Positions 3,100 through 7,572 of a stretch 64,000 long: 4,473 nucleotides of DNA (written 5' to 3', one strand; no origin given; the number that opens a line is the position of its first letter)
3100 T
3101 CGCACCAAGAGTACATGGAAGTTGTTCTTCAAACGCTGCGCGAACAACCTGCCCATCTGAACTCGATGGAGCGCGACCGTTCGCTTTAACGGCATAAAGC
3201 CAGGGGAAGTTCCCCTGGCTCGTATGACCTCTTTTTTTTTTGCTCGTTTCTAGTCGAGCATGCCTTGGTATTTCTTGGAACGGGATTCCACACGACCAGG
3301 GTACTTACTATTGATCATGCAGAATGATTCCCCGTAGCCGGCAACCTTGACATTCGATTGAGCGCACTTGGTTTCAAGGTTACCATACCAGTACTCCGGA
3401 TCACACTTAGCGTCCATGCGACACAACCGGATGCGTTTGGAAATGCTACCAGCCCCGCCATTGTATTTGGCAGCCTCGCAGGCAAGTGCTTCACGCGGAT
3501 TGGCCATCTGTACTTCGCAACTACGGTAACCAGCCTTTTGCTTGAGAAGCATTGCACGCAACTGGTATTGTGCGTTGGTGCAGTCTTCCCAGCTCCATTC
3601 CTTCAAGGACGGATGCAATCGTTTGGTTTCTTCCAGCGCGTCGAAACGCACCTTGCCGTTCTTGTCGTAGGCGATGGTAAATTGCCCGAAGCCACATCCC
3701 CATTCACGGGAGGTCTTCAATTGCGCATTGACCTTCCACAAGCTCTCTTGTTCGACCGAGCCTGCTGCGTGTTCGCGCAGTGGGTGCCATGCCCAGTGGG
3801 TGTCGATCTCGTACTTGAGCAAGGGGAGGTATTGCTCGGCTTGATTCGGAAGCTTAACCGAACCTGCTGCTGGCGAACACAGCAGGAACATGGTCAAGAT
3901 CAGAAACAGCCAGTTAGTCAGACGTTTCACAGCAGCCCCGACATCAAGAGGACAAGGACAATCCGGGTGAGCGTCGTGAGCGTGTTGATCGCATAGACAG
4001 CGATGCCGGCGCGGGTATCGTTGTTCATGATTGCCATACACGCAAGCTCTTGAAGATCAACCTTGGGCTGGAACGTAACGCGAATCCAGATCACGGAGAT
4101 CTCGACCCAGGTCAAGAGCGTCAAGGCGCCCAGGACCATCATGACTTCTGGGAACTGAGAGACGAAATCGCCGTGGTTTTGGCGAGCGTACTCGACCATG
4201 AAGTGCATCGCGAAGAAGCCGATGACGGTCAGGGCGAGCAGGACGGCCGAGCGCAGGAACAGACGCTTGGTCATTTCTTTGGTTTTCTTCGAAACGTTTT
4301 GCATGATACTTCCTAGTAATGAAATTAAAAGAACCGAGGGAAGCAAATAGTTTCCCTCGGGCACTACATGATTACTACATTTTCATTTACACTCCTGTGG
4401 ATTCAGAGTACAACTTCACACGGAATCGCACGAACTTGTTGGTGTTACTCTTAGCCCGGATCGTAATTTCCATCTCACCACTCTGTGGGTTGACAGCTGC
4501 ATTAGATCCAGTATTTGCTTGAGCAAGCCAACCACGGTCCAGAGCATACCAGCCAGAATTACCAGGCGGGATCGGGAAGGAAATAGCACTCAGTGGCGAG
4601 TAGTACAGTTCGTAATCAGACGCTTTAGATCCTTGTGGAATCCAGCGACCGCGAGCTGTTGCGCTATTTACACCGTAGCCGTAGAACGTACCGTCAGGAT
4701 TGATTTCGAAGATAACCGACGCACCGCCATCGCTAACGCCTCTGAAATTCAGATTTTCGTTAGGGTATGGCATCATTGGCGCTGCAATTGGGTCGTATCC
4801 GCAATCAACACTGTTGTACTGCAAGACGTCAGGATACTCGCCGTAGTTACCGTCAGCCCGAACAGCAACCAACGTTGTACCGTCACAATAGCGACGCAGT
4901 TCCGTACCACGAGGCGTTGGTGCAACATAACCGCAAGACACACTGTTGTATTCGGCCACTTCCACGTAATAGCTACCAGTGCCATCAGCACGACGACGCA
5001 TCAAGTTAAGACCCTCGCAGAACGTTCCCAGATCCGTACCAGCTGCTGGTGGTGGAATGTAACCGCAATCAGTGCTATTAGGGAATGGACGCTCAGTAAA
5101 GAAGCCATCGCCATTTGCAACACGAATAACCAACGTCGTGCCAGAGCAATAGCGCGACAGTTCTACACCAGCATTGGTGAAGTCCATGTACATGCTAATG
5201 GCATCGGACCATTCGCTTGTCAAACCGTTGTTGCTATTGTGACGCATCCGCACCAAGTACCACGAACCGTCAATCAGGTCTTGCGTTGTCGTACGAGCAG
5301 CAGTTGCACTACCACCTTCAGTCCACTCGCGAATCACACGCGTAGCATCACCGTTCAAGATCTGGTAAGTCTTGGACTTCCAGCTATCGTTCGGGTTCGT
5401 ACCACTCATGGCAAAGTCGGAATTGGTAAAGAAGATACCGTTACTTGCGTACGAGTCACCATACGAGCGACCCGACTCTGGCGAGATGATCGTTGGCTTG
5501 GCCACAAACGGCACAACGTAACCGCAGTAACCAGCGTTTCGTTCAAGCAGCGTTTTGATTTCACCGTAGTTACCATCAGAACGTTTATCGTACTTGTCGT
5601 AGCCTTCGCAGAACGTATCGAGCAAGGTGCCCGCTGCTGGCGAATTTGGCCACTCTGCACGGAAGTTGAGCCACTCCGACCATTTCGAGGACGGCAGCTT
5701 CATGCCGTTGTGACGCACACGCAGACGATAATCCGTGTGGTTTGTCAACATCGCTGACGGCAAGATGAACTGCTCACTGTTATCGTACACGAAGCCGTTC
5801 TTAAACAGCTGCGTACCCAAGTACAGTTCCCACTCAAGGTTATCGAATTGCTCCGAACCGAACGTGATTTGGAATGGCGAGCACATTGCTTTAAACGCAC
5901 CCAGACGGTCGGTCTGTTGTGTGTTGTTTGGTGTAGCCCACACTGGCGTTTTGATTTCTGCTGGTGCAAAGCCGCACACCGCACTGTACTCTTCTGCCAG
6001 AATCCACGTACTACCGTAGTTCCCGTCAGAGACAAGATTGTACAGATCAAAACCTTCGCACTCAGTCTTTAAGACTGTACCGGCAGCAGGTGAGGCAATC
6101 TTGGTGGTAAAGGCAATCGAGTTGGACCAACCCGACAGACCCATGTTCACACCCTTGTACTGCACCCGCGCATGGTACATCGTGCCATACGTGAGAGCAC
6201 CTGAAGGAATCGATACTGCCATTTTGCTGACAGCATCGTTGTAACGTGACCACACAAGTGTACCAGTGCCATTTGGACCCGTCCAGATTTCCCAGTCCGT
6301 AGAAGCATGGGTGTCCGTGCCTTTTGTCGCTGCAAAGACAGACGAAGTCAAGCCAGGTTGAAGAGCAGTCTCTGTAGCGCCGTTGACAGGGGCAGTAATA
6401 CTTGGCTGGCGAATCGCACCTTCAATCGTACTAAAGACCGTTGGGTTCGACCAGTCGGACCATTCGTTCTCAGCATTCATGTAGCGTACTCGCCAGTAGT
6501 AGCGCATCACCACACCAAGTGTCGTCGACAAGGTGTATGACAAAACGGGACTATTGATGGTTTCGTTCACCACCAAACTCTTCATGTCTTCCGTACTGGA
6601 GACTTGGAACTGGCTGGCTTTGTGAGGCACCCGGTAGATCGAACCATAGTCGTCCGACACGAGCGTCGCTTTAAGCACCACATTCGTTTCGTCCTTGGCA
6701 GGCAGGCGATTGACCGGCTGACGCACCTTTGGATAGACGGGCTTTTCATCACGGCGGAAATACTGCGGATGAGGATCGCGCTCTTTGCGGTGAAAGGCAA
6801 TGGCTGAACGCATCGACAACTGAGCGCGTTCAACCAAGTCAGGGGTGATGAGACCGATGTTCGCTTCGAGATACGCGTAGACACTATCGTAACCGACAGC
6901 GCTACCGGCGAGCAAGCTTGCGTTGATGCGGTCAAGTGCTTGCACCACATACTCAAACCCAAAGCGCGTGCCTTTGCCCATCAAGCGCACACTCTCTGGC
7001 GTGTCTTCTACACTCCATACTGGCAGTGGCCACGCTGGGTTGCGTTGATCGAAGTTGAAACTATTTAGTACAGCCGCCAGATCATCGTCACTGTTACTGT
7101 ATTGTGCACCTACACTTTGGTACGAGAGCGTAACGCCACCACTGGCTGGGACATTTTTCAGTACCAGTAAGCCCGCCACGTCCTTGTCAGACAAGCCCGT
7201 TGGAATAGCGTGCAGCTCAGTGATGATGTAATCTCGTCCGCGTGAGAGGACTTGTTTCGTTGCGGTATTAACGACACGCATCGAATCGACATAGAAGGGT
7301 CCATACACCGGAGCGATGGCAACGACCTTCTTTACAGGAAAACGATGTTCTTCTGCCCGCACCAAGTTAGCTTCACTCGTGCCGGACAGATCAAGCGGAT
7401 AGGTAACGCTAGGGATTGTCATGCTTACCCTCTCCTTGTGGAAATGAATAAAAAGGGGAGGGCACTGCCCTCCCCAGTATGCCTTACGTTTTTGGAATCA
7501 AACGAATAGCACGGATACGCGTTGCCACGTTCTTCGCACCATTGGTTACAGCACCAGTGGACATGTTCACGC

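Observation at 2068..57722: Family of about 11 intergenic hairpins flanked by CG(G/T)CATA and TATG(C/A)C(G): candidate phage-specific termination or terminator-promoter element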

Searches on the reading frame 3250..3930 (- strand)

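Call 56: search_protein_families(library=phrogs, proteins=[window:3250-3930:-], max_evalue=0.00001)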
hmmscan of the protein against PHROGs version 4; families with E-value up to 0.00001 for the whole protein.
window:3250-3930:- (226 aa): 1 family
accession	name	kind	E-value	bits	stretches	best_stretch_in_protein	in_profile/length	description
phrog_669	-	lysis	6.3e-11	41.3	1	25-223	911-1058/1946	endolysin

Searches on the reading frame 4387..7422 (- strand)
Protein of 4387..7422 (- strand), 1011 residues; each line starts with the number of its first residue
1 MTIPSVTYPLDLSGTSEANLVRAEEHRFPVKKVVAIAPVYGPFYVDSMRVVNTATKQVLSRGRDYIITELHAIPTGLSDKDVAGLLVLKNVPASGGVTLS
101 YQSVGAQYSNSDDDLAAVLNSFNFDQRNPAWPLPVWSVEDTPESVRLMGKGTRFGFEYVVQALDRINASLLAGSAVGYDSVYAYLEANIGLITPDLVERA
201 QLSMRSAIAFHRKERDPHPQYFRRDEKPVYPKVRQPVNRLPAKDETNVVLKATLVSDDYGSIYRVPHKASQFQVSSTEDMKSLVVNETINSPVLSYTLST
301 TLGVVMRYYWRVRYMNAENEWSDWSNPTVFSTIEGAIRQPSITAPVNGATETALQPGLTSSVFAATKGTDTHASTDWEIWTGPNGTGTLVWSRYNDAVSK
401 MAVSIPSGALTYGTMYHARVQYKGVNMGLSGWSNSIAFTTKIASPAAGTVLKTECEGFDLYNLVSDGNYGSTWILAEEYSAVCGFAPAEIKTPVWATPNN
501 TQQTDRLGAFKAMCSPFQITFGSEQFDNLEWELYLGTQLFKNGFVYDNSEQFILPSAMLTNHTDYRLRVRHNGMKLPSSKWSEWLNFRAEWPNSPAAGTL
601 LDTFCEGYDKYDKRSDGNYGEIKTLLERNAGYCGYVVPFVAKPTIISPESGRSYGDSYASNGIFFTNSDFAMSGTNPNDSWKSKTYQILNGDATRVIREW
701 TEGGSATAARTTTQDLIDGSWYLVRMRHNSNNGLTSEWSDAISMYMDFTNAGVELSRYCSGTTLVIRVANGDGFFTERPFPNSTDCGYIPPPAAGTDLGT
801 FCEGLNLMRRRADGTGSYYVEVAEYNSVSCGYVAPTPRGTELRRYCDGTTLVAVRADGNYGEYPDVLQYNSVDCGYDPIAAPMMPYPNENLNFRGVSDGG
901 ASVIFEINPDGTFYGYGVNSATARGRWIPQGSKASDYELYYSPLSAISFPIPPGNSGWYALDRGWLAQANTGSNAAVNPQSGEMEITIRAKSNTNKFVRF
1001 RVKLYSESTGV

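Call 56: search_protein_families(library=phrogs, proteins=[window:4387-7422:-], max_evalue=0.00001)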
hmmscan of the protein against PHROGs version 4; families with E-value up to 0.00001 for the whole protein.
window:4387-7422:- (1011 aa): 3 families
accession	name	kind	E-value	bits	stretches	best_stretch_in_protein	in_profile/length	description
phrog_2163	-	head and packaging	1.1e-34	121.5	1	1-188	5-195/574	virion structural protein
phrog_13857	-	tail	3.1e-10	40.2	1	8-120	9-124/743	tail protein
phrog_7557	-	head and packaging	9.5e-07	27.9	1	7-108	2-101/1221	virion structural protein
